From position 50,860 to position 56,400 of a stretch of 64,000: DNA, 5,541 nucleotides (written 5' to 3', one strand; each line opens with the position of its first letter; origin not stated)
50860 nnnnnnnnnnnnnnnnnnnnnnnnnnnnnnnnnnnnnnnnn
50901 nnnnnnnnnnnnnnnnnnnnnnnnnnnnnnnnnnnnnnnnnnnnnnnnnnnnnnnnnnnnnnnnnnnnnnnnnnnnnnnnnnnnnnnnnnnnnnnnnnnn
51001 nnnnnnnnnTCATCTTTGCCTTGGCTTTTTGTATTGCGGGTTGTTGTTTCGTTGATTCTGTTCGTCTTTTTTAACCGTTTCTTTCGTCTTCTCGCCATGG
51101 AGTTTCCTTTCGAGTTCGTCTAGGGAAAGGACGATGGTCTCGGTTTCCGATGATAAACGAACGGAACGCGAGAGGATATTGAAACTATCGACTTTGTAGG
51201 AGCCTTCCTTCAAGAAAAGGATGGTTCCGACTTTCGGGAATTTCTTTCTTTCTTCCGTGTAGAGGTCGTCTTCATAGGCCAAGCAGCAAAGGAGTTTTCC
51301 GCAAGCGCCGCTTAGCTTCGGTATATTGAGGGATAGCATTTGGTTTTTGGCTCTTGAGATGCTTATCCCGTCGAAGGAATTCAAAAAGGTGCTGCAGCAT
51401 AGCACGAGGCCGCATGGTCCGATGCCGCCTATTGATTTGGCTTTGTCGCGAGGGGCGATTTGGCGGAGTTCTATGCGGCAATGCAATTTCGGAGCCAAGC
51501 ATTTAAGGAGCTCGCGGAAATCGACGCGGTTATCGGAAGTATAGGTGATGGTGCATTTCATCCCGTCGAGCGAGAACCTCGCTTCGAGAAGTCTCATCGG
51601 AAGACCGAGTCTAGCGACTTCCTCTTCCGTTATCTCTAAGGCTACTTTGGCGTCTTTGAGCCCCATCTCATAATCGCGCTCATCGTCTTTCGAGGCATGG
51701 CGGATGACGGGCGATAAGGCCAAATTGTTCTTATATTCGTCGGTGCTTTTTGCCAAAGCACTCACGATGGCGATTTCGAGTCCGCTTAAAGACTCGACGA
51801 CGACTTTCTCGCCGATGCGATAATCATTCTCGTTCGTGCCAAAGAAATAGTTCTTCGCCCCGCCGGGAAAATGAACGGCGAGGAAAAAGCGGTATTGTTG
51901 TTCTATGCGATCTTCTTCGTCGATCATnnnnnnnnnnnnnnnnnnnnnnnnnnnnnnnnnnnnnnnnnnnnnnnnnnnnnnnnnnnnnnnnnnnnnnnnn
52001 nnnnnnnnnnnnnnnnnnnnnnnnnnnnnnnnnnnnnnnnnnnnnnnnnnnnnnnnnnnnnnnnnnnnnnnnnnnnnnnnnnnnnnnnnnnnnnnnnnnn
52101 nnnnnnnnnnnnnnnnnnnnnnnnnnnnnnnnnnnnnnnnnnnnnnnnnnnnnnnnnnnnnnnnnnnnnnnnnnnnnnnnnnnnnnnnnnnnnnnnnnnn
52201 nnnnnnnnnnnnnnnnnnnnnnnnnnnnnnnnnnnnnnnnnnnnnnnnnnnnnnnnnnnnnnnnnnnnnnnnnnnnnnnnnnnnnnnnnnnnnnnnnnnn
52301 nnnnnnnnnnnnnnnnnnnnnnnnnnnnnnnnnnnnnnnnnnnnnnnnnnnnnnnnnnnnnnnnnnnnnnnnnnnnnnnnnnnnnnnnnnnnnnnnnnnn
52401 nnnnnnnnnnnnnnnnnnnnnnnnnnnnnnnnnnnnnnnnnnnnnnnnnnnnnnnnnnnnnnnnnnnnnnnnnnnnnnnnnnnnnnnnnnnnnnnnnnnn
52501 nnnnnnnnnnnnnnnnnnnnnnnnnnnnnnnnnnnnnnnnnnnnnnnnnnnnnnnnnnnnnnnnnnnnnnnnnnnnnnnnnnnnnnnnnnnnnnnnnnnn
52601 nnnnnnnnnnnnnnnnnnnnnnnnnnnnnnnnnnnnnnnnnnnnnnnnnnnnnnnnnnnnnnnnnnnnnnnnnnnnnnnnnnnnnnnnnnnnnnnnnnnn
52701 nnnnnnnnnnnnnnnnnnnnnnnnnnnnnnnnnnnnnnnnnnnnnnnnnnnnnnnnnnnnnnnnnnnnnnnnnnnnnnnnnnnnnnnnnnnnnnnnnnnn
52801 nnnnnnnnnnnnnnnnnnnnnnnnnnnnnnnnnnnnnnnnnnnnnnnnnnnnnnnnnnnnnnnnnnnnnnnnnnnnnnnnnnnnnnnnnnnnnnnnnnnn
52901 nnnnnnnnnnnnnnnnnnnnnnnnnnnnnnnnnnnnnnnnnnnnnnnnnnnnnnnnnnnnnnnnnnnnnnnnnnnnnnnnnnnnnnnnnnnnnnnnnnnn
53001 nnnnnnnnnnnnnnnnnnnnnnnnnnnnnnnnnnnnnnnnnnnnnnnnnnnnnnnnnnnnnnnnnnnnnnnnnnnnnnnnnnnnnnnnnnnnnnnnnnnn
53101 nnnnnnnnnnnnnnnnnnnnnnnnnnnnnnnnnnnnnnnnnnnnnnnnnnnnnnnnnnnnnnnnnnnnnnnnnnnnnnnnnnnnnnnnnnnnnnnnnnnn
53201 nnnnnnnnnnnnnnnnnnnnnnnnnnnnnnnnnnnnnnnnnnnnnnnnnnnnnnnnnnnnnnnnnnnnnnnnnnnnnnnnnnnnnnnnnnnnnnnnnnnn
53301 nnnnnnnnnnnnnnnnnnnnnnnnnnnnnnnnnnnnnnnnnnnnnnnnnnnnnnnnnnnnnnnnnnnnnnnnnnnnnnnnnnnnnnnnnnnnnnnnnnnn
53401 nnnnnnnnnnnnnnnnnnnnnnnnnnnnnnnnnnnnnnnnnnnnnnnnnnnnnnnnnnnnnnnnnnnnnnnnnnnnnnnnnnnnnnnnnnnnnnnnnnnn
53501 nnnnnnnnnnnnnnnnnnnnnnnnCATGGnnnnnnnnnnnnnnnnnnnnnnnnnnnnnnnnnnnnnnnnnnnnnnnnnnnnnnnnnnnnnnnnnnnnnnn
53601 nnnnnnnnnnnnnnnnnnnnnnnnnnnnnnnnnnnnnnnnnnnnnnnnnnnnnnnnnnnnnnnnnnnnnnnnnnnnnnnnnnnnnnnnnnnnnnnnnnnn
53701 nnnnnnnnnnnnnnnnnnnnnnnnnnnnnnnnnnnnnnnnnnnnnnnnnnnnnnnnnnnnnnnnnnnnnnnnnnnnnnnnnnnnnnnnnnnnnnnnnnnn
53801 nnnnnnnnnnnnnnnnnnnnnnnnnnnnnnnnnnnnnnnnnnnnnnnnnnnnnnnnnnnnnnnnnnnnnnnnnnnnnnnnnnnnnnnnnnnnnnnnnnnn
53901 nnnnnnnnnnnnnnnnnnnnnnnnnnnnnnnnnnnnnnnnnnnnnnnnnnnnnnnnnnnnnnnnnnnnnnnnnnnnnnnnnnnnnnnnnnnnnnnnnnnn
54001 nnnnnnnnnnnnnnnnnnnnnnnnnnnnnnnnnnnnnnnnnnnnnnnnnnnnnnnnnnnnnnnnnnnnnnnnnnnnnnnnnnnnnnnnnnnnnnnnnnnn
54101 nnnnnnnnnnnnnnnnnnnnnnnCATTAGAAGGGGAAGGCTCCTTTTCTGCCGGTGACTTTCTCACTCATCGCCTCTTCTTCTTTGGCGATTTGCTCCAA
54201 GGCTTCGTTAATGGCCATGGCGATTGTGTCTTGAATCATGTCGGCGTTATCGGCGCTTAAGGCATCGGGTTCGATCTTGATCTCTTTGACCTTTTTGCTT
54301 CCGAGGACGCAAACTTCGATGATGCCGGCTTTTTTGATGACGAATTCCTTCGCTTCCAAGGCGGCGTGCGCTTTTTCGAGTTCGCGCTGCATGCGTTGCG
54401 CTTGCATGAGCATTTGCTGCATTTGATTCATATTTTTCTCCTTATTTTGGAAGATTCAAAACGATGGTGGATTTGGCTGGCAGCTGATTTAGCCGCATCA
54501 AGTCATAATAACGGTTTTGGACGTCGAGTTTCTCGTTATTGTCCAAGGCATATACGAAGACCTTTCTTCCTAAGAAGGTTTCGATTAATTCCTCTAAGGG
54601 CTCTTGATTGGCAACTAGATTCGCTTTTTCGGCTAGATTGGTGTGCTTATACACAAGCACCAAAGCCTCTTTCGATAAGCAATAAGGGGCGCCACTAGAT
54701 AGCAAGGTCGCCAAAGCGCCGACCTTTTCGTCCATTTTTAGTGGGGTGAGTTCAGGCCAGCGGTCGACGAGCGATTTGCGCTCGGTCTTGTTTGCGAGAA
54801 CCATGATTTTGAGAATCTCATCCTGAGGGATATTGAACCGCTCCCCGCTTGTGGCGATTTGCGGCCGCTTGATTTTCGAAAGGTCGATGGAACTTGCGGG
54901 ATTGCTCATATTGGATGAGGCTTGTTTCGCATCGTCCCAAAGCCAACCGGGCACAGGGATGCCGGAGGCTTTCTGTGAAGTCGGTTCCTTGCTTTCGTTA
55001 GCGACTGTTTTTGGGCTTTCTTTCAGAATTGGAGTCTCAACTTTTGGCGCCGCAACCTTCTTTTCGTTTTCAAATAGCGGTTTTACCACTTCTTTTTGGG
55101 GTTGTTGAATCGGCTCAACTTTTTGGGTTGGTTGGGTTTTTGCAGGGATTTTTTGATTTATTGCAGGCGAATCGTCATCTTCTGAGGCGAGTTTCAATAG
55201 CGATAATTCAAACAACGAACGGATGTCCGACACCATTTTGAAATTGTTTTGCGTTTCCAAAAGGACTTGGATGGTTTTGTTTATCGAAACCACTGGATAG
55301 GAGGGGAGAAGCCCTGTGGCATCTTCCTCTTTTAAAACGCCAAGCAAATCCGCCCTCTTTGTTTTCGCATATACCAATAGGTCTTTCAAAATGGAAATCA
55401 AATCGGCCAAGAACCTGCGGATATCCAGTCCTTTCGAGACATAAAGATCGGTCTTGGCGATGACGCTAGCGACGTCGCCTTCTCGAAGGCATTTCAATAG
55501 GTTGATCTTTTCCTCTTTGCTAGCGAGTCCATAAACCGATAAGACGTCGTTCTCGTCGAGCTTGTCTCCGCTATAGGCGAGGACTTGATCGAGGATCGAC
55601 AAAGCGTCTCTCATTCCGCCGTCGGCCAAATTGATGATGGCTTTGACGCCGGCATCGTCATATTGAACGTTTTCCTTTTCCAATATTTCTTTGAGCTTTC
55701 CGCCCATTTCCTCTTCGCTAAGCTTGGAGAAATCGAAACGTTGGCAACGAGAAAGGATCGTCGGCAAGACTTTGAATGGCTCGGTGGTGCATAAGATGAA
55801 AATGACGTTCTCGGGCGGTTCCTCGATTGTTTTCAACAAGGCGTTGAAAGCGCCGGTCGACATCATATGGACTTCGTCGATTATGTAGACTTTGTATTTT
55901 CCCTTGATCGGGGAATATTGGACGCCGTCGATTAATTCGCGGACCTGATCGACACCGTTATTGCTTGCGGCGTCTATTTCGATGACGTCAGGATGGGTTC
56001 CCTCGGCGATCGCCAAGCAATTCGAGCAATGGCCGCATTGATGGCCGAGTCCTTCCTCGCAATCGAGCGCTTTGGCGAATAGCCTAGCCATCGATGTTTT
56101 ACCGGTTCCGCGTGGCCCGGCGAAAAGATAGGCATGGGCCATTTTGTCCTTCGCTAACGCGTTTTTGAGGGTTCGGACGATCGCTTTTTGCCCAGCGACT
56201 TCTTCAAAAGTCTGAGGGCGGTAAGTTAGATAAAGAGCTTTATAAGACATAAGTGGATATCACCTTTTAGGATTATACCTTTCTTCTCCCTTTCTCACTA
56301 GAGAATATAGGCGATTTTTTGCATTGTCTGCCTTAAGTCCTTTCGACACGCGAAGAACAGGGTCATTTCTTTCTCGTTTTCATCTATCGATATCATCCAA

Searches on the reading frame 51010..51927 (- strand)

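Call 13: search_protein_families(library=pfam, proteins=[window:51010-51927:-], max_evalue=0.001)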
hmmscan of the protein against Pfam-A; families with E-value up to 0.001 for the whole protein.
window:51010-51927:- (305 aa): 1 family
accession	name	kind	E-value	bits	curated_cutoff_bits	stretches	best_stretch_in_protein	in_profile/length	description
PF04468.17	PSP1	-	7.8e-24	84.3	27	1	73-157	2-86/86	PSP1 C-terminal conserved region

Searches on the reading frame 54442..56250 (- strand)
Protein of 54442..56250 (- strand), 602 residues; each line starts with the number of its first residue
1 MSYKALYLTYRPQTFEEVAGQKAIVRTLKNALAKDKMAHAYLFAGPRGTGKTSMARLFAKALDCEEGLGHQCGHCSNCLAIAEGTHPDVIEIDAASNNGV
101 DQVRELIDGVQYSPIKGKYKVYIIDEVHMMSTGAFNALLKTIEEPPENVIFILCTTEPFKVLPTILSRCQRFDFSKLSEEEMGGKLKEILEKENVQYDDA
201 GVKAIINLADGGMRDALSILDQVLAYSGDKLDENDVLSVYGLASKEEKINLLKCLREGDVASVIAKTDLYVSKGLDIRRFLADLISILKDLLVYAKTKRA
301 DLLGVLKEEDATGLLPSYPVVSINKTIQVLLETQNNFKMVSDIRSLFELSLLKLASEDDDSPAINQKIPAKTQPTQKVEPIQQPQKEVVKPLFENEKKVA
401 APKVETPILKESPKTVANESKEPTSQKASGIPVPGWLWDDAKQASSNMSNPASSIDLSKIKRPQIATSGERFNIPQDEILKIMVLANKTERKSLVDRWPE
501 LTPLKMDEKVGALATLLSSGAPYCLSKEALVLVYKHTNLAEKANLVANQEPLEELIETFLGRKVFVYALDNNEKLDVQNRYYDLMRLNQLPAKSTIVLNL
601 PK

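Call 76: search_protein_families(library=pfam, proteins=[window:54442-56250:-], max_evalue=0.00001)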
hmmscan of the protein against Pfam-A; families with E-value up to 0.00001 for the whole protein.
window:54442-56250:- (602 aa): 7 families
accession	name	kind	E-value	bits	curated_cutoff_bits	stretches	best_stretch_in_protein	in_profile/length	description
PF13177.12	DNA_pol3_delta2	-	5.5e-53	179.7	27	1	20-177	1-160/161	DNA polymerase III, delta subunit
PF22608.2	DNAX_ATPase_lid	-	4e-13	49.3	27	1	184-228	4-48/49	DNA polymerase III clamp loader subunit, ATPase lid domain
PF00004.35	AAA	-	9.1e-13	49.2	21.2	1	42-172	2-126/131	ATPase family associated with various cellular activities (AAA)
PF12169.13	DNA_pol3_gamma3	-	6.6e-12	45.9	24.4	1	232-356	2-129/143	DNA polymerase III subunits gamma and tau domain III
PF13604.12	AAA_30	-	3.1e-06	27.5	27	1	39-152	19-122/191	AAA domain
PF07728.20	AAA_5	-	6.8e-06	26.6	22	0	42-144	3-92/139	AAA domain (dynein-related subfamily)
PF13401.12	AAA_22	-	8.3e-06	26.6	27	0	42-156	9-123/130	AAA domain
